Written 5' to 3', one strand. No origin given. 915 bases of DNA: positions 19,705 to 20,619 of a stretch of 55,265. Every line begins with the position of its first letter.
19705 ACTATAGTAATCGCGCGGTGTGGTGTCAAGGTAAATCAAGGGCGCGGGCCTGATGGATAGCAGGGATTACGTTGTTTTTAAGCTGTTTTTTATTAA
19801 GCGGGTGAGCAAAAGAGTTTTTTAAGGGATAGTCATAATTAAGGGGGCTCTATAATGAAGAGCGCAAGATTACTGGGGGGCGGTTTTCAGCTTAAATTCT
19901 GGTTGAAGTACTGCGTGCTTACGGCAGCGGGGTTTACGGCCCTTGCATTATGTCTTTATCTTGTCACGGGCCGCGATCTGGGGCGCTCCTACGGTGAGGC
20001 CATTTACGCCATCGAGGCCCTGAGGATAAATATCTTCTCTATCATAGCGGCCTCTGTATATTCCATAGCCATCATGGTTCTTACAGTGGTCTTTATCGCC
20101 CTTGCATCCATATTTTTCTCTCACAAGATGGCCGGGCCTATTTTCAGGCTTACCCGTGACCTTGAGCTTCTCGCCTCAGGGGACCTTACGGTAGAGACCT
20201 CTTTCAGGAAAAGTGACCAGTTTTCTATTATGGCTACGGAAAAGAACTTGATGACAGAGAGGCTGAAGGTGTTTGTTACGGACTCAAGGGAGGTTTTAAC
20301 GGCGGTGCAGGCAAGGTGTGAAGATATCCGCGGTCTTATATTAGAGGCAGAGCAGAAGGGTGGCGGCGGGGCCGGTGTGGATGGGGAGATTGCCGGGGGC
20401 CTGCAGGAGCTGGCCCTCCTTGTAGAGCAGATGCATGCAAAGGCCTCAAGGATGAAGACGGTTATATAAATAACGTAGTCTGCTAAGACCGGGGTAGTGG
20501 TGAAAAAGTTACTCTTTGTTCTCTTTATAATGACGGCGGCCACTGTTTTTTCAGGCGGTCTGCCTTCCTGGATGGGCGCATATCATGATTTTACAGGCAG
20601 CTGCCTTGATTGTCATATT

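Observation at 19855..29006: Nine-gene extracytoplasmic locus: 32 haems in five cytochromes, two beta-propellers, two output-less HAMP proteins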

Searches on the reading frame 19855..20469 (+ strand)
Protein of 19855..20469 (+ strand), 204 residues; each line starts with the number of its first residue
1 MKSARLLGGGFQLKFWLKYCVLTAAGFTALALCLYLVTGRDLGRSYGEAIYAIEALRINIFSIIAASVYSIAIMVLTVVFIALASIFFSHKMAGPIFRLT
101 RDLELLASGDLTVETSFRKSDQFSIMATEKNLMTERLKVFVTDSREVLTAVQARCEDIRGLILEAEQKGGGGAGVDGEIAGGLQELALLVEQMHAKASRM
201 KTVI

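Call 4: search_protein_families(library=pfam, proteins=[window:19855-20469:+], max_evalue=0.01)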
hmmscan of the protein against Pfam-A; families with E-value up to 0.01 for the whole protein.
window:19855-20469:+ (204 aa): 0 families

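Call 5: search_protein_families(library=ncbifam, proteins=[window:19855-20469:+], max_evalue=0.01)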
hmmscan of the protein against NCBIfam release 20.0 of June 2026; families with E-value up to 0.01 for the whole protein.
window:19855-20469:+ (204 aa): 7 families
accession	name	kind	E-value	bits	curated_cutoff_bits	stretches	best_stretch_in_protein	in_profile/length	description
NF058645.1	MCPCtpMPsAe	equivalog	0.00063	18.6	900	1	60-154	196-293/558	methyl-accepting chemotaxis protein CtpM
NF012163.2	BaeS_SmeS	equivalog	0.0012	17.8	500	1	54-142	152-238/457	sensor histidine kinase efflux regulator BaeS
NF040691.1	MtrAB_MtrB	equivalog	0.0015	17.6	450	1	73-152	193-271/507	MtrAB system histidine kinase MtrB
NF045911.1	TCSHisKinNblS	equivalog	0.0024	16.3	1000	1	70-158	183-271/621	two-component system sensor histidine kinase NblS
NF007837.0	PRK10549.1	equivalog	0.003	16.3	603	1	70-138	166-234/466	envelope stress sensor histidine kinase BaeS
NF033092.0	HK_WalK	equivalog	0.0045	15.6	725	1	67-138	177-247/594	cell wall metabolism sensor histidine kinase WalK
NF011615.0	PRK15041.1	equivalog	0.0074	15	947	1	69-158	189-284/554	methyl-accepting chemotaxis protein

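Call 32: find_homologous_proteins(query=window:19855-20469:+, max_evalue=0.001)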
Query window:19855-20469:+ (204 aa): 18 proteins with E <= 0.001 among 3357 candidates.
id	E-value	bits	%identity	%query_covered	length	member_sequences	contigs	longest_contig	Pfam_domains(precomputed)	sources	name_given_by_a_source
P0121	6.5e-123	425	100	100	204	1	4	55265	-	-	-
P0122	5.6e-79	282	71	99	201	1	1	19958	-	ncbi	-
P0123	7.0e-73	262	62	99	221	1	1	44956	-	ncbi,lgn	ncbi:MAG: hypothetical protein ACE5EZ_00815 [Thermodesulfobacteriota bacterium]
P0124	7.7e-73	262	65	99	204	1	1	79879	-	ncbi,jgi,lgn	-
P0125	3.0e-62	228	56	100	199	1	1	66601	-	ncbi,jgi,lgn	-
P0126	2.0e-56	209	54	99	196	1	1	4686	-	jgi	-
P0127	1.1e-52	196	52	100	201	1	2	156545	-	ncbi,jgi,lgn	-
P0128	1.6e-52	196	54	99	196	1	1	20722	-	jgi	-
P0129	4.4e-47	178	57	75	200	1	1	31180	-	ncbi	-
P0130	5.2e-44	168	56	75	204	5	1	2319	-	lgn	-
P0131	4.0e-41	159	47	98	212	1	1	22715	-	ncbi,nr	ncbi:MAG: hypothetical protein BMS9Abin23_0107 [Thermodesulfobacteriota bacterium]|nr:MAG: hypotheti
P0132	1.4e-40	157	46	98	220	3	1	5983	-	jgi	-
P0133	1.3e-39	154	43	99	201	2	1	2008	-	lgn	-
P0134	3.9e-39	152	54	75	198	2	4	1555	-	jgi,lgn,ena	-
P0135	1.3e-5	43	32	62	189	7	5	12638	-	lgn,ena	-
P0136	7.6e-5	41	26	77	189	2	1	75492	-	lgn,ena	-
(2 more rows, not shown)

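Call 35: find_encoding_contigs(protein=P0136, flank=10000, max_places=2)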
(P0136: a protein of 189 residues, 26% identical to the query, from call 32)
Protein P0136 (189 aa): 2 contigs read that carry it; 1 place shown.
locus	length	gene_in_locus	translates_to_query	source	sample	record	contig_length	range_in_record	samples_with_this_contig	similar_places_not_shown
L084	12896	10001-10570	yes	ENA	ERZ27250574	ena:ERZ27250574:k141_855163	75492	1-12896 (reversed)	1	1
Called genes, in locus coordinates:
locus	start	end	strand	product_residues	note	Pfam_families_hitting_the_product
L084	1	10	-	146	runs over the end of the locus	-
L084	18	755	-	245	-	-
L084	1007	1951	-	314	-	PF00483:NTP_transferase (weak), PF12804:NTP_transf_3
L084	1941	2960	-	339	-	PF01636:APH, PF02958:EcKL (weak), PF07914:DUF1679 (weak)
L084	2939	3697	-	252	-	-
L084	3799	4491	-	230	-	PF01476:LysM (faint)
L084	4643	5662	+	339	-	-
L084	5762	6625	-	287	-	-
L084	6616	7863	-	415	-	-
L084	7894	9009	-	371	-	-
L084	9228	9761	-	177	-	-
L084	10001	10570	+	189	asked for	-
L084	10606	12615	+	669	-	PF01464:SLT, PF27553:SLT_superhelical (weak)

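Call 36: find_related_loci(query=A2, collection=metagenome_contigs, flank=10000)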
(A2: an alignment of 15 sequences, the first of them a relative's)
Query A2 (204 aa) in metagenome_contigs; peptide patterns used: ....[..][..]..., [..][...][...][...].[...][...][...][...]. (x = any residue, [..] = any of these).
600 stretches matched a pattern (row limit reached: there are more); 284 encode a relative of the query (tblastn E <= 1e-3); the best 80 are kept; 80 distinct loci.
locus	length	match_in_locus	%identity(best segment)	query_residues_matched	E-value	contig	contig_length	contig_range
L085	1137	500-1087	50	1-202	1e-60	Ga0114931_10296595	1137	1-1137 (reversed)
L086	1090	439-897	54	1-153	2e-48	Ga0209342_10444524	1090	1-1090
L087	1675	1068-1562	43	2-168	8e-37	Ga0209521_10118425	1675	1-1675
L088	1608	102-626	35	11-177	5e-33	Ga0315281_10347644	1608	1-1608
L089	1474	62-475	46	1-138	7e-32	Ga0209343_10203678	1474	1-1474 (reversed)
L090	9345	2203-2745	33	5-186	2e-30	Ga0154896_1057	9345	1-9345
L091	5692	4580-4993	37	5-138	9e-30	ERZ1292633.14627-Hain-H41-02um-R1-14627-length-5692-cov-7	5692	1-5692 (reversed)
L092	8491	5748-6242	36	5-168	7e-30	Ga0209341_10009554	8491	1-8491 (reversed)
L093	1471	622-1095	33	5-162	1e-29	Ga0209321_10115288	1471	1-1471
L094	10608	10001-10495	34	5-168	2e-28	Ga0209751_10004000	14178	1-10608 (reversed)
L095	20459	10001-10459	33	10-162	1e-28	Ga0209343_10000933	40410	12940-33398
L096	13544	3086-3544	32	10-162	7e-27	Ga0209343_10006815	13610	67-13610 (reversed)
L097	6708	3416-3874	32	10-162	4e-27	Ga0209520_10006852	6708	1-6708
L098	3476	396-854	32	10-162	9e-27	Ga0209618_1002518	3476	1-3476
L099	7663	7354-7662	40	10-112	4e-24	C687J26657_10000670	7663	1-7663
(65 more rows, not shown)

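Call 40: predict_structure(alignment_id=A2)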
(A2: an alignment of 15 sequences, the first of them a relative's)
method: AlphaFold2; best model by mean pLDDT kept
length: 204 residues; sequences in the alignment: 15
mean_pLDDT: 72.5   pTM: 0.44
mean pLDDT of the five models: 72.5, 72.0, 69.4, 68.0, 66.5
residues with pLDDT >= 90: 2; 70-90: 140; 50-70: 50; < 50: 12
segments of 3 or more residues with pLDDT < 50: 1-8
pLDDT, mean of each block of 10 residues (from residue 1): 44 68 74 69 53 54 73 78 72 72 76 73 75 81 85 89 80 76 88 80 51
secondary structure, 60 per line:
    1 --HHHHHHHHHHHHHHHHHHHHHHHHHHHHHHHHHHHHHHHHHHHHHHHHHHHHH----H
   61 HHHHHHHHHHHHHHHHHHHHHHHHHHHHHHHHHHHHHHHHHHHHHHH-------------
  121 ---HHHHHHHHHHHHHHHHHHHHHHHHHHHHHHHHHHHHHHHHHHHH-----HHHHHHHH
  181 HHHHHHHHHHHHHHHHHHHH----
elements in order: H3-55 H60-107 H124-167 H173-200

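Call 63: fold_search(model_id=the predicted structure, library=pdb)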
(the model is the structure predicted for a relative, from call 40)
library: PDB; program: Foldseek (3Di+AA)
matches with E <= 10: 141; with E <= 0.001: 0
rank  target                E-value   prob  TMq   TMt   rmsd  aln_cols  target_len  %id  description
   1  9a69_B                4.0e-01  0.91  0.41  0.14  25.2       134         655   26  Integrative model of MCPB-MCPC by crosslinking MS and deep learning (released 2024-09-18)
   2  9a65_A                5.4e-01  0.63  0.30  0.12  14.6       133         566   14  Integrative model of YVAQ-MCPB by crosslinking MS and deep learning (released 2024-09-18)
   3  8eos_D                1.1e+00  0.63  0.31  0.06  11.5       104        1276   17  M. tuberculosis RNAP elongation complex with NusG and CMPCPP (released 2023-02-01)
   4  6r1m_B                1.1e+00  0.44  0.21  0.12   5.1        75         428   16  Crystal structure of E. coli seryl-tRNA synthetase complexed to seryl sulfamoyl adenosine (released 2020-01-22)
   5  2dq3_A                1.1e+00  0.66  0.30  0.16   6.2       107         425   13  Crystal structure of aq_298 (released 2007-06-05)
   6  6r1o                  1.2e+00  0.23  0.23  0.14   7.9       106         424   15  Crystal structure of E. coli seryl-tRNA synthetase complexed to a seryl sulfamoyl adenosine derivative (released 2020-01-22)
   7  5uh7_A                1.5e+00  0.69  0.31  0.45   6.7        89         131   17  Crystal structure of beta'MtbSI of Mycobacterium tuberculosis RNA polymerase (released 2017-04-12)
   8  8ej3_D                1.7e+00  0.35  0.30  0.06  11.7       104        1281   18  M. tuberculosis RNAP pause escaped complex with Bacillus subtilis NusG and GMPCPP (released 2023-02-01)
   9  6he1_A                1.7e+00  0.15  0.20  0.12   8.8       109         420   18  Pseudomonas aeruginosa Seryl-tRNA Synthetase in Complex with 5'-O-(N-(L-seryl)-sulfamoyl)N3-methyluridine (released 2019-12-04)
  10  5zx2_D                1.8e+00  0.60  0.31  0.06   6.7        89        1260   17  Mycobacterium tuberculosis RNA polymerase transcription initiation complex with ECF sigma factor sigma H and 7nt RNA (released 2019-03-20)
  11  8e8m_D                2.1e+00  0.60  0.29  0.05   3.2        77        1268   21  Mycobacterium tuberculosis RNAP paused elongation complex (released 2023-03-22)
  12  9a65_B                2.1e+00  0.51  0.33  0.12   4.9       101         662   17  Integrative model of YVAQ-MCPB by crosslinking MS and deep learning (released 2024-09-18)
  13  3p30_A                2.3e+00  0.84  0.31  0.71   2.7        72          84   11  crystal structure of the cluster II Fab 1281 in complex with HIV-1 gp41 ectodomain (released 2010-11-17)
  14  6hdz_A                2.3e+00  0.13  0.20  0.13   8.7       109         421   18  Pseudomonas aeruginosa Seryl-tRNA Synthetase in Complex with 5'-O-(N-(L-seryl)-Sulfamoyl)uridine (released 2019-12-04)
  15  5j10_A                2.5e+00  0.92  0.30  0.84   1.1        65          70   20  De novo design of protein homo-oligomers with modular hydrogen bond network-mediated specificity (released 2016-05-25)
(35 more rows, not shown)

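Call 81: search_protein_representatives(alignment_id=A2)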
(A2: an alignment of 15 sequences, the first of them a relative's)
Query: 15 sequences, 197 profile positions. Proteins with E-value up to 0.001 (for the whole library): 19217; up to 1e-10: 2817; up to 1e-30: 37. The best 150 are listed.
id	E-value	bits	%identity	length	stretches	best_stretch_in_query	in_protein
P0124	1.4e-80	286.1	-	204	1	1-196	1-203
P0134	1.0e-64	234.4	-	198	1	1-195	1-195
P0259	2.3e-53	197.3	-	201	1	2-195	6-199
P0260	1.2e-51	191.7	-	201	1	2-196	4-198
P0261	5.3e-46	173.3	-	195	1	6-195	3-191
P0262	1.2e-44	168.8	-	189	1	1-186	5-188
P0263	5.1e-44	166.8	-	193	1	5-195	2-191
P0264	4.2e-43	163.8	-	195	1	2-187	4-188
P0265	1.0e-41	159.2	-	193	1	7-191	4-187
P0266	9.5e-40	152.8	-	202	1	4-196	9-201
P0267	7.3e-39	150.0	-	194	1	3-193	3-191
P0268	4.1e-38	147.5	-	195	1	5-195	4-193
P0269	4.2e-37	144.2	-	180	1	2-179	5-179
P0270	4.4e-37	144.1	-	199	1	2-185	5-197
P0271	4.1e-36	141.0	-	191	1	1-183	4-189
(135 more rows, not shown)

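Call 85: search_solved_structures(query=A2, max_evalue=1, show_alignments=1)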
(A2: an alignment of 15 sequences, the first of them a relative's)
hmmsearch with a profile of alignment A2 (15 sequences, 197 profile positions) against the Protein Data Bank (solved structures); distinct sequences matched with E-value up to 1: 214 (the best 60 are shown).
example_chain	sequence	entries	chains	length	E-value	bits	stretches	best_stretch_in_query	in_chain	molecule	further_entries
9r1o_A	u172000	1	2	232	0.00061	22.9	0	133-193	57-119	sc-apCC-6-DPH-NR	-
2ch7_B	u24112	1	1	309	0.00061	22.9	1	119-194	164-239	METHYL-ACCEPTING CHEMOTAXIS PROTEIN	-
3ja6_H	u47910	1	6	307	0.00068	22.7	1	119-194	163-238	Methyl-accepting chemotaxis protein 2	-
8qad_A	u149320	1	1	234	0.00069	22.7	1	125-189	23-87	sc-apCC-6-LLIA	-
6s1k_E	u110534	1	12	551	0.00071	22.7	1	70-189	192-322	Methyl-accepting chemotaxis protein I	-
8c5v_I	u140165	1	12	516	0.0008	22.5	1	70-189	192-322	Methyl-accepting chemotaxis protein I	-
9ugr_A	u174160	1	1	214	0.0015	21.6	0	126-191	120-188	Syn-F4-Link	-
2ch7_A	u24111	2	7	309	0.0019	21.3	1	120-194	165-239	METHYL-ACCEPTING CHEMOTAXIS PROTEIN | Methyl-accepting chemotaxis protein 2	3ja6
3jqh_A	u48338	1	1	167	0.003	20.6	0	144-187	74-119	C-type lectin domain family 4 member M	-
8qae_A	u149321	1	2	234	0.0039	20.2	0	134-191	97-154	sc-apCC-6-SLLA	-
6s18_A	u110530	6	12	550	0.0041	20.2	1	63-193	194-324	Aromatic acid chemoreceptor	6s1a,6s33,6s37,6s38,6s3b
7wxz_A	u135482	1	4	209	0.0047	20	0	124-186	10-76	Spike protein S2'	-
8a3k_UNK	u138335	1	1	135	0.0056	19.7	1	141-193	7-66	sc-apCC-4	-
7zr2_A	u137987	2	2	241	0.011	18.8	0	125-185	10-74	Spike protein S2',Chimeric protein mimic of SARS-CoV-2 Spike HR1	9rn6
9yoj_B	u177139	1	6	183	0.012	18.7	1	118-184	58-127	Hemagglutinin HA2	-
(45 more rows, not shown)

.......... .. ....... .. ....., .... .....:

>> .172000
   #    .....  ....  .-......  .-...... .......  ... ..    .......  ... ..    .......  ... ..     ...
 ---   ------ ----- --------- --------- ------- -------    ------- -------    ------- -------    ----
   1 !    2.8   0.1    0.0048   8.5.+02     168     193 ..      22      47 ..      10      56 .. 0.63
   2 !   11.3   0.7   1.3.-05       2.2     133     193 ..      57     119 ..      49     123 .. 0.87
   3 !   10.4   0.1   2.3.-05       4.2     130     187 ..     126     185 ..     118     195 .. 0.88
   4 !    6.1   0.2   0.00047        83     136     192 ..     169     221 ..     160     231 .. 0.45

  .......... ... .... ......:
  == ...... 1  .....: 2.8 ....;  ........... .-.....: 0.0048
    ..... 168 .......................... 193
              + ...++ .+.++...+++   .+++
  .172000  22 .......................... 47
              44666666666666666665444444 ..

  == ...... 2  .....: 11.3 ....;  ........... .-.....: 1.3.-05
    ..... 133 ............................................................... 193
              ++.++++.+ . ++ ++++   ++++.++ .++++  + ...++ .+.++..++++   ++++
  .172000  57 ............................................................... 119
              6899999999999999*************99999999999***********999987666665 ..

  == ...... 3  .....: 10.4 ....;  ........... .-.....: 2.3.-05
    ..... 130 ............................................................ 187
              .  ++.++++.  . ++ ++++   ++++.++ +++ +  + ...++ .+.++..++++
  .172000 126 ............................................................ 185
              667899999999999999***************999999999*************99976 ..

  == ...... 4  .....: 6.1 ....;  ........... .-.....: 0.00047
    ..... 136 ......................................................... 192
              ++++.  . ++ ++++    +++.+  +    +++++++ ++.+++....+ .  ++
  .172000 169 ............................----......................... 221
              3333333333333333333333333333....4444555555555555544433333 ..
